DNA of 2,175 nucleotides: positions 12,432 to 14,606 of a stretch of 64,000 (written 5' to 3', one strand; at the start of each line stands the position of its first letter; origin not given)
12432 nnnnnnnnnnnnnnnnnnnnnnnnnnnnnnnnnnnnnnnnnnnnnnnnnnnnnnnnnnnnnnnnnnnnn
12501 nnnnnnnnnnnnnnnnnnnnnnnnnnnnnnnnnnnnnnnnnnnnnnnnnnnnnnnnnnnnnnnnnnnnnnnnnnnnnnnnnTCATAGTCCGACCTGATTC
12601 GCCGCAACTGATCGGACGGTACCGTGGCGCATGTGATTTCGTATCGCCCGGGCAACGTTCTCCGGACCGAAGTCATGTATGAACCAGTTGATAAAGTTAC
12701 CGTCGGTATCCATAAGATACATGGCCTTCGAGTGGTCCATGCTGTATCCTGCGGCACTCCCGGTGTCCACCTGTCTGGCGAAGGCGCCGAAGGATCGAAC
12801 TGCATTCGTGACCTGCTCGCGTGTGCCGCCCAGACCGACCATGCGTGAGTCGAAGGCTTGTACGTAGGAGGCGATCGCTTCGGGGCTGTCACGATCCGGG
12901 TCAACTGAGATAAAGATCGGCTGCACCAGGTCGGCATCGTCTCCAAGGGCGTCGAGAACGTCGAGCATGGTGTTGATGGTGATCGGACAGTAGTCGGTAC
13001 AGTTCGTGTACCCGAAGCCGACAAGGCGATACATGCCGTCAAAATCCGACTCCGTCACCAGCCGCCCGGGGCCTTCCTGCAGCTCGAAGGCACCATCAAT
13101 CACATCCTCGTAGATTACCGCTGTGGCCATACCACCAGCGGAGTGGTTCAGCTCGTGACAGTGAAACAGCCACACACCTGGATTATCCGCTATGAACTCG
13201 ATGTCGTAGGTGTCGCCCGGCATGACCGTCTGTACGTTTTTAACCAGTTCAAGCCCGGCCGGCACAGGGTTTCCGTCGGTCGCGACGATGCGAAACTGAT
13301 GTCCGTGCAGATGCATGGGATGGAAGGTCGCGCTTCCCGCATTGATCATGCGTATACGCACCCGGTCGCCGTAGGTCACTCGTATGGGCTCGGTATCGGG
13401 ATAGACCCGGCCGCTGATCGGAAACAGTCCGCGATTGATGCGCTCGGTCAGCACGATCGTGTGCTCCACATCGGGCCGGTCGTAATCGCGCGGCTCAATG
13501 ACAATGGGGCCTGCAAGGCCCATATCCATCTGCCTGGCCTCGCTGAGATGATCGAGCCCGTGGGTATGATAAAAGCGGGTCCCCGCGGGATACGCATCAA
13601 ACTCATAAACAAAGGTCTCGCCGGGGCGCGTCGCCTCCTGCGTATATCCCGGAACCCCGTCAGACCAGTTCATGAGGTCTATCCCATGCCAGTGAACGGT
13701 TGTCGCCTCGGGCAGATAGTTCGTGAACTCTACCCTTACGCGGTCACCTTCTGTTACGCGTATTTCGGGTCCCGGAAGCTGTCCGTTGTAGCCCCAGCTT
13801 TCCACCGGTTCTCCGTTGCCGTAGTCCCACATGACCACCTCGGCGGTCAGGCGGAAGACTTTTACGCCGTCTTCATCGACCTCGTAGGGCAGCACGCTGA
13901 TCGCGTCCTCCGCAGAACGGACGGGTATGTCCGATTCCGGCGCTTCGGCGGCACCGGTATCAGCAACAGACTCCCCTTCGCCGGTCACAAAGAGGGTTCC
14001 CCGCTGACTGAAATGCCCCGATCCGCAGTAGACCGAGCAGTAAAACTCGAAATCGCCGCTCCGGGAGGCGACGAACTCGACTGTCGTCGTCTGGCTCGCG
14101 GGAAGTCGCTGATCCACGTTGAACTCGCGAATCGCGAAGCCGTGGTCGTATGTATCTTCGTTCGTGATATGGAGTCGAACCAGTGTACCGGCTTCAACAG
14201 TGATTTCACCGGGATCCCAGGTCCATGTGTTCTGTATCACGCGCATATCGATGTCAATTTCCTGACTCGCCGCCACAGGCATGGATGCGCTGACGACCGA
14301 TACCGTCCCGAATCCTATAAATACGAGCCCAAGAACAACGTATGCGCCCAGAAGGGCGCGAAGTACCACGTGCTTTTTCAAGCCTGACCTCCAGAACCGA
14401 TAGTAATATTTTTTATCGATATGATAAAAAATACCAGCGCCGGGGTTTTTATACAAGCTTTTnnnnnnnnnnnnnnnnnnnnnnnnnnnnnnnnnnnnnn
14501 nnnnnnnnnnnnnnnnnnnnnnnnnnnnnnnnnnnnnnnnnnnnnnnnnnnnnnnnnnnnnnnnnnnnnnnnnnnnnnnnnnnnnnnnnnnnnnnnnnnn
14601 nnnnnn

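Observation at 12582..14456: One polypeptide fusing a CuA-type cupredoxin, a compact multicopper-oxidase core and a Sco1/SenC copper chaperone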

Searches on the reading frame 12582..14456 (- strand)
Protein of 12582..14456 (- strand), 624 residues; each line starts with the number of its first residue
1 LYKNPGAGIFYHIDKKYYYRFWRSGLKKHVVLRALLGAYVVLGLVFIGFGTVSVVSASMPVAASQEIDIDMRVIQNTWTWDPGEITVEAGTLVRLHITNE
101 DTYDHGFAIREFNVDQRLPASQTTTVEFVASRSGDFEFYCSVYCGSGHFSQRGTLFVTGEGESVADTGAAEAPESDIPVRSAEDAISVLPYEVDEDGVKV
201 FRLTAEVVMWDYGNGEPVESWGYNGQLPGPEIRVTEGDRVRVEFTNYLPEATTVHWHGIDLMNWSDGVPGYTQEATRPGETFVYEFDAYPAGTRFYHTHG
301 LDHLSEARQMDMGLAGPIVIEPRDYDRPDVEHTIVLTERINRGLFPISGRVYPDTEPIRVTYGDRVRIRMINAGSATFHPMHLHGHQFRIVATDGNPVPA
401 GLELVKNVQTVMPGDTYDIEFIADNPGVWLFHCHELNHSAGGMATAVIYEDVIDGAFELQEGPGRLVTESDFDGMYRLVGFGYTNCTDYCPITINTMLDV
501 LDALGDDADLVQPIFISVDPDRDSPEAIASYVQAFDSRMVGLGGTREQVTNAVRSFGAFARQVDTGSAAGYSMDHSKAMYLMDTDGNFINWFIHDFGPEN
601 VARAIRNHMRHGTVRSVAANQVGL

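Call 3: search_protein_families(library=pfam, proteins=[window:12582-14456:-], max_evalue=0.01)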
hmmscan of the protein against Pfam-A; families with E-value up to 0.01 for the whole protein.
window:12582-14456:- (624 aa): 7 families
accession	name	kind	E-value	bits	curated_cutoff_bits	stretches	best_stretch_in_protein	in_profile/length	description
PF02630.20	SCO1-SenC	-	1.2e-42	145.5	22.8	1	455-588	2-134/134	SCO1/SenC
PF07732.21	Cu-oxidase_3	-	3.3e-40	137.3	21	2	214-323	11-117/119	Multicopper oxidase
PF07731.20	Cu-oxidase_2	-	2.8e-33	115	20.4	1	348-450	24-134/137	Multicopper oxidase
PF13473.12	Cupredoxin_1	-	3.9e-14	53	27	1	65-142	17-94/104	Cupredoxin-like domain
PF00394.28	Cu-oxidase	-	1.5e-11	45.1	21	1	355-448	57-152/157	Multicopper oxidase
PF00116.26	COX2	-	0.00098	19.5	22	0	86-149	49-111/120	Cytochrome C oxidase subunit II, periplasmic domain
PF23509.1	MSMEG_3727_PQQ-assoc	-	0.0092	15.9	27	0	66-109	42-85/152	MSMEG_3727, PQQ-associated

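Call 4: search_protein_families(library=ncbifam, proteins=[window:12582-14456:-], max_evalue=0.01)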
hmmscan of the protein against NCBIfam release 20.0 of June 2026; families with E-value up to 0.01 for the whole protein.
window:12582-14456:- (624 aa): 15 families
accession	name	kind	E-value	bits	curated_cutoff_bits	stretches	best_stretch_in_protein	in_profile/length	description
TIGR01480.1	copper_res_A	subfamily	3.4e-43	148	478.95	2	217-337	63-179/593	copper resistance system multicopper oxidase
NF008205.1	PRK10965.1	equivalog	3e-35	122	525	2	179-324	26-167/529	multicopper oxidase CueO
TIGR03388.1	ascorbase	equivalog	4.6e-32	111.4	614.8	2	221-336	23-139/542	L-ascorbate oxidase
TIGR03389.1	laccase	equivalog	4e-30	105.1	558.9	2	223-342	27-147/539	laccase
TIGR02376.1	Cu_nitrite_red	equivalog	5.5e-19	68.7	296.3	2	201-324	30-148/326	copper-containing nitrite reductase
TIGR03390.1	ascorbOXfungal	equivalog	2.1e-18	66.2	445.35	2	218-299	27-113/538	L-ascorbate oxidase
TIGR04246.1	nitrous_NosZ_Gp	equivalog_domain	3.2e-18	65.3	625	1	65-157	483-576/578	Sec-dependent nitrous-oxide reductase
NF052460.1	L-NosZ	equivalog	5.2e-14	51.6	700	1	70-157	380-478/480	clade III lactonase-type nitrous-oxide reductase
TIGR04244.1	nitrous_NosZ_RR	equivalog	1.5e-13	50.2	625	1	79-157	545-626/627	TAT-dependent nitrous-oxide reductase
NF045554.1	AmiPhnlOxPhsA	equivalog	2.6e-10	39.5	950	1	216-300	41-121/581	O-aminophenol oxidase PhsA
TIGR02866.1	CoxB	equivalog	1.1e-09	38.1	147.7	1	39-157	66-191/202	cytochrome c oxidase subunit II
NF008135.0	PRK10883.1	equivalog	1e-08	34.1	581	1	184-321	32-164/471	cell division protein FtsP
TIGR03096.1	nitroso_cyanin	equivalog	9.1e-08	31.9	142.85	1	81-148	59-126/135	nitrosocyanin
NF050117.1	aa3_CtaC_Actin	exception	0.0027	17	250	1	87-148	163-223/244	aa3-type cytochrome oxidase subunit II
TIGR02656.1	cyanin_plasto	equivalog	0.0048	17.3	87.85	0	406-448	59-97/99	plastocyanin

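Call 5: find_homologous_proteins(query=window:12582-14456:-, max_evalue=0.00001)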
Query window:12582-14456:- (624 aa): 6095 proteins with E <= 0.00001 among 8000 candidates; the best 120 are listed.
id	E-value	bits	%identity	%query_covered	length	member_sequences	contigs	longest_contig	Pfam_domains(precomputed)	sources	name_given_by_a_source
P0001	0.0e+0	1372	98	96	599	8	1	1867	PF07731.21,PF00394.29,PF13473.13,PF02630.21,PF07732.22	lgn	-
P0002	1.2e-285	967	69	94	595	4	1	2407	PF07731.21,PF00394.29,PF13473.13,PF02630.21,PF07732.22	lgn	-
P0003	9.8e-277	938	66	95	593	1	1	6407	PF07731.21,PF00394.29,PF13473.13,PF02630.21,PF07732.22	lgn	-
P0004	5.6e-268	909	64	96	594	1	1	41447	PF07731.21,PF00394.29,PF13473.13,PF02630.21,PF07732.22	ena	-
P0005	1.5e-246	838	60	94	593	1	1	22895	PF07731.21,PF00394.29,PF13473.13,PF02630.21,PF07732.22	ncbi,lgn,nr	ncbi:MAG: hypothetical protein EA384_14605 [Spirochaetaceae bacterium]|nr:MAG: hypothetical protein 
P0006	2.3e-244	831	61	96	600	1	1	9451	PF07731.21,PF00394.29,PF13473.13,PF23509.2,PF02630.21,PF07732.22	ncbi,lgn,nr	ncbi:MAG: hypothetical protein EA382_02845 [Spirochaetaceae bacterium]|nr:MAG: hypothetical protein 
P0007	2.1e-243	827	58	96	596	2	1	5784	PF07731.21,PF00394.29,PF13473.13,PF23509.2,PF02630.21,PF07732.22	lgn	-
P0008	1.0e-242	825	60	95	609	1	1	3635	PF07731.21,PF00394.29,PF13473.13,PF23509.2,PF02630.21,PF07732.22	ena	-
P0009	9.4e-242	822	61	94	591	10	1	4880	PF07731.21,PF00394.29,PF13473.13,PF02630.21,PF07732.22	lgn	-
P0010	6.0e-240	816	60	96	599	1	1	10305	PF07731.21,PF00394.29,PF13473.13,PF02630.21,PF07732.22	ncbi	-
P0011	1.9e-235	801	59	95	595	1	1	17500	PF07731.21,PF00394.29,PF13473.13,PF23509.2,PF02630.21,PF07732.22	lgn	-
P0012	5.1e-235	800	58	95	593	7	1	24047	PF07731.21,PF00394.29,PF13473.13,PF23509.2,PF02630.21,PF00116.27,PF07732.22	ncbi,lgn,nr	ncbi:MAG: hypothetical protein EA426_12565 [Spirochaetaceae bacterium]|nr:MAG: hypothetical protein 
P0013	1.0e-230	786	58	95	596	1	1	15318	PF07731.21,PF00394.29,PF13473.13,PF23509.2,PF02630.21,PF00116.27,PF07732.22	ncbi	-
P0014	1.2e-228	779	58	93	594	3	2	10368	PF07731.21,PF00394.29,PF13473.13,PF02630.21,PF07732.22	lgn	-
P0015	2.5e-228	778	57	96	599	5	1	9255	PF07731.21,PF00394.29,PF13473.13,PF23509.2,PF02630.21,PF07732.22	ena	-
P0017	1.6e-225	768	57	93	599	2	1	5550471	PF07731.21,PF00394.29,PF13473.13,PF02630.21,PF07732.22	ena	-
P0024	5.6e-202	691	67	69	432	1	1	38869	PF07731.21,PF00394.29,PF13473.13,PF07732.22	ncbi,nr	ncbi:MAG: hypothetical protein EA404_10745 [Spirochaetaceae bacterium]|nr:MAG: hypothetical protein 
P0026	2.0e-188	646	63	71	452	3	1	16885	PF07731.21,PF00394.29,PF13473.13,PF23509.2,PF00116.27,PF07732.22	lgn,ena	-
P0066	1.8e-116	408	47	69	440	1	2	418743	PF07731.21,PF00394.29,PF13473.13,PF07732.22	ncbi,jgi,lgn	-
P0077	1.1e-107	379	50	58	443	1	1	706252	PF07731.21,PF00394.29,PF13473.13,PF07732.22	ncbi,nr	ncbi:MAG: multicopper oxidase domain-containing protein [Candidatus Saccharibacteria bacterium]|nr:m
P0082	3.4e-105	371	53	49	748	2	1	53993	PF07731.21,PF00394.29,PF02683.23,PF07732.22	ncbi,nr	ncbi:multicopper oxidase domain-containing protein [Candidatus Azambacteria bacterium]|nr:multicoppe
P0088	1.5e-104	369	53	44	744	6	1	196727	PF07731.21,PF00394.29,PF02683.23,PF07732.22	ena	-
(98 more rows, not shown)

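Call 6: find_encoding_contigs(protein=window:12582-14456:-, flank=10000, max_places=6)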
Protein window:12582-14456:- (624 aa): no gene with exactly this product is on record in the collection.

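Call 7: find_encoding_contigs(protein=P0017, flank=10000, max_places=3)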
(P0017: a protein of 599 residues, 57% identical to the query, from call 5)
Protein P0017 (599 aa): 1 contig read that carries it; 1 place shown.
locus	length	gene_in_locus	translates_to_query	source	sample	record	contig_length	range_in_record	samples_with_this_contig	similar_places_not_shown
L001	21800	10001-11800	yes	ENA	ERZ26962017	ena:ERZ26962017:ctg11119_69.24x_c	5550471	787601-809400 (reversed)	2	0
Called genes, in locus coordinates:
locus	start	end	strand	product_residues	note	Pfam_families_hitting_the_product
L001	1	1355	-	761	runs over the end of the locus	PF10179:NDNF (faint), PF16656:Pur_ac_phosph_N (faint), PF28033:Fn3_ROS1 (faint), PF00041:fn3, PF24684:Vgb_lyase (weak)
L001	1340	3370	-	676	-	PF13432:TPR_16 (faint), PF13424:TPR_12 (faint), PF00515:TPR_1 (faint), PF07719:TPR_2 (faint), PF13428:TPR_14 (faint), PF14559:TPR_19 (faint)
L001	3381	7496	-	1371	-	-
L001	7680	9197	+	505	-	-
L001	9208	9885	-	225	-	-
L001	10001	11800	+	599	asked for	PF13473:Cupredoxin_1, PF07732:Cu-oxidase_3, PF07731:Cu-oxidase_2, PF07732:Cu-oxidase_3 (weak), PF00394:Cu-oxidase, PF02630:SCO1-SenC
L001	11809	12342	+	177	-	PF04314:LpqE-like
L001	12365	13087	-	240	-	-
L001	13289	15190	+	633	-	PF00015:MCPsignal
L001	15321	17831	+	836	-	PF00072:Response_reg, PF01590:GAF (weak), PF13185:GAF_2, PF00989:PAS (weak), PF00989:PAS, PF08448:PAS_4, PF08447:PAS_3 (weak), PF02518:HATPase_c, +3 more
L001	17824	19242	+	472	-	PF00072:Response_reg, PF00158:Sigma54_activat, PF14532:Sigma54_activ_2, PF07728:AAA_5 (weak), PF25601:AAA_lid_14, PF02954:HTH_8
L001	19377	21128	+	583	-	PF00015:MCPsignal (weak)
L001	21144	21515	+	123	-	PF00072:Response_reg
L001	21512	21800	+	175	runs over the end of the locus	PF03975:CheD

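Call 8: find_encoding_contigs(protein=P0004, flank=10000, max_places=3)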
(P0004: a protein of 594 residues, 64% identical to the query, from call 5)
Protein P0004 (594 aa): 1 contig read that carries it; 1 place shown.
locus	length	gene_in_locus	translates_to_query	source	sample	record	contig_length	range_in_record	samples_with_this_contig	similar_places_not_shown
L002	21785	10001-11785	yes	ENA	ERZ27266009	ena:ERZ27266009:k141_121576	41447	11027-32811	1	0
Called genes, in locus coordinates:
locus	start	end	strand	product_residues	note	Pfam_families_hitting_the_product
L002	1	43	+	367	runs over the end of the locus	PF12038:QTMAN_N, PF20706:GT4-conflict (weak), PF00534:Glycos_transf_1, PF13692:Glyco_trans_1_4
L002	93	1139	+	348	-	PF26329:DUF8084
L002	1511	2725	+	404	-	PF00383:dCMP_cyt_deam_1, PF14437:MafB19-deam (faint), PF01872:RibD_C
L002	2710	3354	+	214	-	PF00677:Lum_binding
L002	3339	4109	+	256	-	PF00926:DHBP_synthase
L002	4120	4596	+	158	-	PF00885:DMRL_synthase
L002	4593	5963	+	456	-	PF07260:ANKH (weak)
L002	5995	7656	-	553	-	PF00450:Peptidase_S10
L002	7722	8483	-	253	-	PF01625:PMSR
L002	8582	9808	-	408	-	PF02492:cobW, PF07683:CobW_C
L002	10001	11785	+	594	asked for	PF13473:Cupredoxin_1, PF07732:Cu-oxidase_3, PF00394:Cu-oxidase, PF07731:Cu-oxidase_2, PF07732:Cu-oxidase_3 (weak), PF02630:SCO1-SenC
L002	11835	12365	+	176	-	PF04314:LpqE-like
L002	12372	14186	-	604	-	PF00497:SBP_bac_3, PF01464:SLT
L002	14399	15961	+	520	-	PF13428:TPR_14 (faint), PF07719:TPR_2 (faint), PF07721:TPR_4 (faint), PF13374:TPR_10 (faint), PF13181:TPR_8 (faint), PF13424:TPR_12 (faint)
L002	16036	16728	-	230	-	PF00696:AA_kinase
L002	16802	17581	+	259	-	PF02151:UVR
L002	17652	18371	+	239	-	PF03548:LolA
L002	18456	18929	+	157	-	PF12844:HTH_19, PF13560:HTH_31 (faint), PF01381:HTH_3 (weak), PF13413:HTH_25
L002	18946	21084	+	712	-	PF00580:UvrD-helicase, PF13245:AAA_19, PF01443:Viral_helicase1 (faint), PF13361:UvrD_C, PF13538:UvrD_C_2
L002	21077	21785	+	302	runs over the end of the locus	-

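Call 14: find_encoding_contigs(protein=P0024, flank=6000, max_places=2)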
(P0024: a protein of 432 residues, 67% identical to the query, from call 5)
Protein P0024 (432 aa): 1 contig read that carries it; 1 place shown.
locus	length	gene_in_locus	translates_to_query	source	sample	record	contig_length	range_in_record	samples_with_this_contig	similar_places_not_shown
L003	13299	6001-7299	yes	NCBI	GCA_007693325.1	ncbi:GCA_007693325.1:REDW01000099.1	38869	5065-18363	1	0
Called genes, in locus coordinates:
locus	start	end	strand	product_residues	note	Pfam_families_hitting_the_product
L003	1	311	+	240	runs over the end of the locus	PF25231:DUF7847 (weak), PF06790:UPF0259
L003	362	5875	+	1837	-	PF00005:ABC_tran (faint), PF00931:NB-ARC (faint), PF01443:Viral_helicase1 (faint), PF02463:SMC_N (faint), PF03193:RsgA_GTPase (faint), PF05729:NACHT (faint), PF17755:UvrA_DNA-bind, PF17760:UvrA_inter, +15 more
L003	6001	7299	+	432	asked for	PF13473:Cupredoxin_1, PF07732:Cu-oxidase_3, PF00394:Cu-oxidase, PF07731:Cu-oxidase_2, PF07732:Cu-oxidase_3 (weak)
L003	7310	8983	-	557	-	PF00361:Proton_antipo_M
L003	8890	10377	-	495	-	PF10125:NADHdeh_related, PF00361:Proton_antipo_M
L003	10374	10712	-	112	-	PF00420:Oxidored_q2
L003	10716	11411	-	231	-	PF20501:MbhE, PF04039:MnhB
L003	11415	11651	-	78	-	PF13244:MbhD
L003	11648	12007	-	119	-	PF03334:PhaG_MnhG_YufB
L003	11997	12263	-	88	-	PF04066:MrpF_PhaF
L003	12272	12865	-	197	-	PF01899:MNHE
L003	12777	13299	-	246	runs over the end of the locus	PF05050:Methyltransf_21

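Call 15: find_encoding_contigs(protein=P0066, flank=6000, max_places=2)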
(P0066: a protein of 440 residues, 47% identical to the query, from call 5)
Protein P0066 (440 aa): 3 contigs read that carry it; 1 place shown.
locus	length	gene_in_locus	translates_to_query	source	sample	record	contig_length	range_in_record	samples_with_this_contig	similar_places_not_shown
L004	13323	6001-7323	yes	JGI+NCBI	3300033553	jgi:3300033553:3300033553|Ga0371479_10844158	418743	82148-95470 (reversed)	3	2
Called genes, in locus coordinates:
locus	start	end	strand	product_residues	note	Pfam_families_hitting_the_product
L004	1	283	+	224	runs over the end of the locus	PF09335:VTT_dom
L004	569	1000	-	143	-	-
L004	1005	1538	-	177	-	-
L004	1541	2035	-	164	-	PF04214:DUF411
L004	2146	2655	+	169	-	PF12840:HTH_20, PF01022:HTH_5, PF12802:MarR_2 (weak), PF04945:YHS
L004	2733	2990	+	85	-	PF09851:SHOCT (weak)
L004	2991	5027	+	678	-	PF00122:E1-E2_ATPase, PF00702:Hydrolase, PF08282:Hydrolase_3 (weak)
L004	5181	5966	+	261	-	-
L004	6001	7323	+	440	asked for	PF13473:Cupredoxin_1 (faint), PF07732:Cu-oxidase_3, PF07731:Cu-oxidase_2, PF00394:Cu-oxidase, PF07732:Cu-oxidase_3 (weak)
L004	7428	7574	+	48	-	PF18919:DUF5670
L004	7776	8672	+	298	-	PF00005:ABC_tran, PF13304:AAA_21, PF13732:DrrA1-3_C (weak)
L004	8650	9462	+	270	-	PF12679:ABC2_membrane_2, PF12730:ABC2_membrane_4 (weak), PF12698:ABC2_membrane_3 (weak), PF10920:DUF2705, PF13346:ABC2_membrane_5 (weak)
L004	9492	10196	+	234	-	PF00005:ABC_tran, PF02463:SMC_N (faint)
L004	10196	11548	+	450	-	PF12704:MacB_PCD, PF02687:FtsX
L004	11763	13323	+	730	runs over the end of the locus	PF00912:Transgly, PF00905:Transpeptidase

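Call 16: find_encoding_contigs(protein=P0077, flank=6000, max_places=2)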
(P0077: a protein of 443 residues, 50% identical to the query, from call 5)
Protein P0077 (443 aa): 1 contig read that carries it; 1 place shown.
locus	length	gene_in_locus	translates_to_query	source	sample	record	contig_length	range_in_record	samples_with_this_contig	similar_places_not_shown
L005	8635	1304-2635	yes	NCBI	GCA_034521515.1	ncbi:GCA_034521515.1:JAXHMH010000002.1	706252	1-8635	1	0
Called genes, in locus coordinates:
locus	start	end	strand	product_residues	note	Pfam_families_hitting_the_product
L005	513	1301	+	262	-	-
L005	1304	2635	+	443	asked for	PF13473:Cupredoxin_1 (faint), PF07731:Cu-oxidase_2 (weak), PF07732:Cu-oxidase_3, PF00394:Cu-oxidase, PF07731:Cu-oxidase_2, PF07732:Cu-oxidase_3 (weak)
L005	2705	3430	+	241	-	PF02463:SMC_N (faint), PF00005:ABC_tran, PF13304:AAA_21 (weak)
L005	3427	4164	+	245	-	PF01061:ABC2_membrane, PF12698:ABC2_membrane_3, PF12679:ABC2_membrane_2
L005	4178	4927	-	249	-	PF01476:LysM, PF05257:CHAP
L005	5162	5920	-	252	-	PF01145:Band_7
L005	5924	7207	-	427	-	PF01972:SDH_protease, PF00574:CLP_protease, PF25145:NfeD1b_N, PF24961:NfeD_membrane, PF01957:NfeD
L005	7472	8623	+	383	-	-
